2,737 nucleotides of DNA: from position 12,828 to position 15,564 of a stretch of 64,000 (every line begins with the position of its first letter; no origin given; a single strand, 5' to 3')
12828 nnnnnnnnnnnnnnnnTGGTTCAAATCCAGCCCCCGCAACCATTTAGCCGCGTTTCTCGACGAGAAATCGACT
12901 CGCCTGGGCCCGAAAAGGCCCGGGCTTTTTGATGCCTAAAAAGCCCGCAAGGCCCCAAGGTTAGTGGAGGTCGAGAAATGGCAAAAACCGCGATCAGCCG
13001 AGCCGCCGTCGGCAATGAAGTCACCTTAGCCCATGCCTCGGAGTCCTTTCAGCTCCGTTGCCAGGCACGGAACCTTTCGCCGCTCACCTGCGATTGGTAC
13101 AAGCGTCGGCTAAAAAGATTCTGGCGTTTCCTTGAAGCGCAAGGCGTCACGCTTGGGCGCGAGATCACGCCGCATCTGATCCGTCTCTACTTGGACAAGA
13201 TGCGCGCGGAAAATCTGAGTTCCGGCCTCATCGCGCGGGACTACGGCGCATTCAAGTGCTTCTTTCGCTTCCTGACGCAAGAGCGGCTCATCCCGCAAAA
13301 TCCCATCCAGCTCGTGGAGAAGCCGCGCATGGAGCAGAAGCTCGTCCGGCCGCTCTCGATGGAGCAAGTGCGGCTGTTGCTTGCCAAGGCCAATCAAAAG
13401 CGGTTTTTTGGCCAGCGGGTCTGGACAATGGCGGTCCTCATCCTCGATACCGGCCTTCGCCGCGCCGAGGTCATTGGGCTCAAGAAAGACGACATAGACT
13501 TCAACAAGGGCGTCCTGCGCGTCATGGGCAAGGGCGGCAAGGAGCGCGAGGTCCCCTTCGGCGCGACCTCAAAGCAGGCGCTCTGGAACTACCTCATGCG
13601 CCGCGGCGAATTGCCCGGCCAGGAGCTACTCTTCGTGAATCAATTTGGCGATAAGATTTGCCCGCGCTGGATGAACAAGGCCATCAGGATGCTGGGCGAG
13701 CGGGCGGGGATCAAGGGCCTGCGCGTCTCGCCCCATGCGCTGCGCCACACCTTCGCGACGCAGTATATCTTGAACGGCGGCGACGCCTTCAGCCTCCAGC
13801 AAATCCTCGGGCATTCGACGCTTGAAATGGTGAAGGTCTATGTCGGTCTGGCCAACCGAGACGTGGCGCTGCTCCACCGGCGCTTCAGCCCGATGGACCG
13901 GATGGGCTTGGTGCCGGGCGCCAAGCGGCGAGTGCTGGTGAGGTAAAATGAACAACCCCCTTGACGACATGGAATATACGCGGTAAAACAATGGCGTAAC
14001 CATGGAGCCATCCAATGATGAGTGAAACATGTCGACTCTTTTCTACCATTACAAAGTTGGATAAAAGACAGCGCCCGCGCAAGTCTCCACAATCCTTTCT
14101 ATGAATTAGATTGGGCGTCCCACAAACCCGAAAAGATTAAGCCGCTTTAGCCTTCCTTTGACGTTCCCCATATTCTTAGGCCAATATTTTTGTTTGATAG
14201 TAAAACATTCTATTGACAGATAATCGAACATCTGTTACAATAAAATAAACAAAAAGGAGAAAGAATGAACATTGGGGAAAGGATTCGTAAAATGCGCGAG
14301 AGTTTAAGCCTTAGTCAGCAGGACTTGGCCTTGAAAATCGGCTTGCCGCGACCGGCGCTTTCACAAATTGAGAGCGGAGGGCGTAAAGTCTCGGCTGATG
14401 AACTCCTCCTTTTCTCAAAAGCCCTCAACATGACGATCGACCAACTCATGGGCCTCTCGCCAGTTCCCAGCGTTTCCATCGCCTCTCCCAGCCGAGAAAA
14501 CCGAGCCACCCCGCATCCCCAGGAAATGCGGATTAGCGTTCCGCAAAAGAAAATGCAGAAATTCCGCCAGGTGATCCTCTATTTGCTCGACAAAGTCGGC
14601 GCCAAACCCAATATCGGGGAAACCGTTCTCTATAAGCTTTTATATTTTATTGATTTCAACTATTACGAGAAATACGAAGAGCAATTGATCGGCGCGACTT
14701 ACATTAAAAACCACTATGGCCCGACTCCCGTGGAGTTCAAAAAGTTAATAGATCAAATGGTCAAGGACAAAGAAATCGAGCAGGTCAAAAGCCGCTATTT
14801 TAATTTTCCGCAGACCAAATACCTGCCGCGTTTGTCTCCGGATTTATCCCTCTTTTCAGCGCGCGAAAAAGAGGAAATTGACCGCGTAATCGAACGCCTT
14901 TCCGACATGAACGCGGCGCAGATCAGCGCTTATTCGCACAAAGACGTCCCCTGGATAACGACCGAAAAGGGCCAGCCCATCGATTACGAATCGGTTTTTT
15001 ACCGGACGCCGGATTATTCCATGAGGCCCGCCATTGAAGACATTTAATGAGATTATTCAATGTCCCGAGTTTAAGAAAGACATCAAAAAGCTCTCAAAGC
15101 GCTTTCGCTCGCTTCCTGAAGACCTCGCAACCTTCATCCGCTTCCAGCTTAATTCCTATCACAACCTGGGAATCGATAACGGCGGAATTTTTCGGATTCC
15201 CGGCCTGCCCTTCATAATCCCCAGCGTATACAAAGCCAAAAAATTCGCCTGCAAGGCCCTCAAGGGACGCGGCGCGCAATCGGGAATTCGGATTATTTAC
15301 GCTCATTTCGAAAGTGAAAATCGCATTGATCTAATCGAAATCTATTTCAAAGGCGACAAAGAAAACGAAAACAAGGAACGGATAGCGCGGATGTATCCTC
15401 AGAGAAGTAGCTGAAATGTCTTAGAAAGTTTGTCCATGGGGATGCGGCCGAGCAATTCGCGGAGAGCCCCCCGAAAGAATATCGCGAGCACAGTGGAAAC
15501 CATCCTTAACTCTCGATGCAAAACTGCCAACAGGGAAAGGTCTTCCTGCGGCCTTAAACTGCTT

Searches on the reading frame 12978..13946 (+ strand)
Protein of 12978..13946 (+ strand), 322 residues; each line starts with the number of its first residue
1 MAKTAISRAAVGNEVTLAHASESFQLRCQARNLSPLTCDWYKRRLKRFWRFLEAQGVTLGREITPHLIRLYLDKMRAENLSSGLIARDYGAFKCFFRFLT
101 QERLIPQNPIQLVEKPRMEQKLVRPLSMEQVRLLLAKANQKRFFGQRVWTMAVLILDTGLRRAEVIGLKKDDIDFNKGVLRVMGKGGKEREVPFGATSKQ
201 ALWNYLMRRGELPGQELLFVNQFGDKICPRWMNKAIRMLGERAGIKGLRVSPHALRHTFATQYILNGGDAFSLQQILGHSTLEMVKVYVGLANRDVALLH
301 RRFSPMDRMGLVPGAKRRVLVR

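Call 5: search_protein_families(library=pfam, proteins=[window:12978-13946:+], max_evalue=0.1)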
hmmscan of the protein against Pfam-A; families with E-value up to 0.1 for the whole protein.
window:12978-13946:+ (322 aa): 3 families
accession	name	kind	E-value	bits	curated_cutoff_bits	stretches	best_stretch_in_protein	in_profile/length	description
PF00589.27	Phage_integrase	-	1.5e-36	126.2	27.1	1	127-291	4-168/172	Phage integrase family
PF02899.23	Phage_int_SAM_1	-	1.6e-10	41.5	22.3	1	30-102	11-82/83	Phage integrase, N-terminal SAM-like domain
PF13495.12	Phage_int_SAM_4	-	3.7e-06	27.7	27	1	22-103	3-82/85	Phage integrase, N-terminal SAM-like domain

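Call 6: search_protein_families(library=padloc, proteins=[window:12978-13946:+], max_evalue=0.1)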
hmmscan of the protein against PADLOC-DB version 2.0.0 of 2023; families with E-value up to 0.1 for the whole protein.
window:12978-13946:+ (322 aa): 0 families

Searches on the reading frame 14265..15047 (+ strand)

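Call 5: search_protein_families(library=pfam, proteins=[window:14265-15047:+], max_evalue=0.1)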
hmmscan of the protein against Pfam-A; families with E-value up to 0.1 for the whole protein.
window:14265-15047:+ (260 aa): 8 families
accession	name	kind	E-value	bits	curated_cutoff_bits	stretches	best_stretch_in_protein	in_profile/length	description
PF13274.11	SocA_Panacea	-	1.1e-19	71.8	25.7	1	122-230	1-112/113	Antitoxin SocA-like, Panacea domain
PF01381.28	HTH_3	-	6e-14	52.3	23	1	7-61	1-55/55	Helix-turn-helix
PF12844.13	HTH_19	-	1.4e-07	31.7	30.2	1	4-61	1-58/64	Helix-turn-helix domain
PF13560.12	HTH_31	-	8.1e-07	29.7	27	1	3-58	2-58/64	Helix-turn-helix domain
PF13443.12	HTH_26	-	4.2e-06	27.4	22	1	6-65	1-61/63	Cro/C1-type HTH DNA-binding domain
PF13744.12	HTH_37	-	0.00099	19.3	27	1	4-58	20-75/80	Helix-turn-helix domain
PF13413.12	HTH_25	-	0.057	13.7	24.6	0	7-38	2-33/62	Helix-turn-helix domain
PF20432.4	Xre-like-HTH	-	0.077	13.7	25.8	0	8-47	16-55/63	Antitoxin Xre-like helix-turn-helix domain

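Call 6: search_protein_families(library=padloc, proteins=[window:14265-15047:+], max_evalue=0.1)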
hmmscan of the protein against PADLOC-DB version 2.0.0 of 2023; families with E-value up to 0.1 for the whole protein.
window:14265-15047:+ (260 aa): 22 families
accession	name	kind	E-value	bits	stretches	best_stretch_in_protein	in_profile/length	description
PDLC02926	HTH_VI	-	3.8e-12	44.3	1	2-65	1-64/92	-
PDLC03665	Control_protein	-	2.9e-10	38.2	1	3-65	9-72/77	control protein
PDLC04142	capH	-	2.2e-08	33.1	1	2-67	6-71/103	capH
PDLC02990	DarG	-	2.2e-06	25.4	1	86-233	150-290/329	-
PDLC03953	RmrA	-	6.6e-06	23.6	1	3-57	6-60/373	-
PDLC04775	PDC-M69A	-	7.2e-06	24.5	1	2-62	7-67/113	-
PDLC03952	RmrA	-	7.4e-06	23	1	3-58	23-78/395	-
PDLC03664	Control_protein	-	1.1e-05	23.8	1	3-57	14-68/74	control protein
PDLC03947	RmrA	-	1.2e-05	22.4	1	3-58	12-67/383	-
PDLC03671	Control_protein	-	4.9e-05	21.5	1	4-62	16-74/84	control protein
PDLC03954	RmrA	-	5.3e-05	20.3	1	4-104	12-112/380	-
PDLC04505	PDC-M19A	-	0.0029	15.1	1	99-234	3-123/294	-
PDLC03944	RmrA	-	0.0045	14.1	1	4-59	8-63/384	-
PDLC03951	RmrA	-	0.0045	14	1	4-62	10-68/400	-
PDLC03668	Control_protein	-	0.0057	15.2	1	7-56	13-62/79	control protein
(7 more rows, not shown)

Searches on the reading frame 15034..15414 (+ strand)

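Call 5: search_protein_families(library=pfam, proteins=[window:15034-15414:+], max_evalue=0.1)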
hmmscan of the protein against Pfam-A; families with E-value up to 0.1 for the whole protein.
window:15034-15414:+ (126 aa): 1 family
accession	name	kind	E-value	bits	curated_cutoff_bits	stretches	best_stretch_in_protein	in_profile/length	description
PF06847.16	Arc_PepC_II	-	0.059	14.4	29.9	0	13-63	28-79/93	Archaeal Peptidase A24 C-terminus Type II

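Call 6: search_protein_families(library=padloc, proteins=[window:15034-15414:+], max_evalue=0.1)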
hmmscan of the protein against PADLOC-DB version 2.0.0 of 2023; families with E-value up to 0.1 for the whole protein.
window:15034-15414:+ (126 aa): 0 families
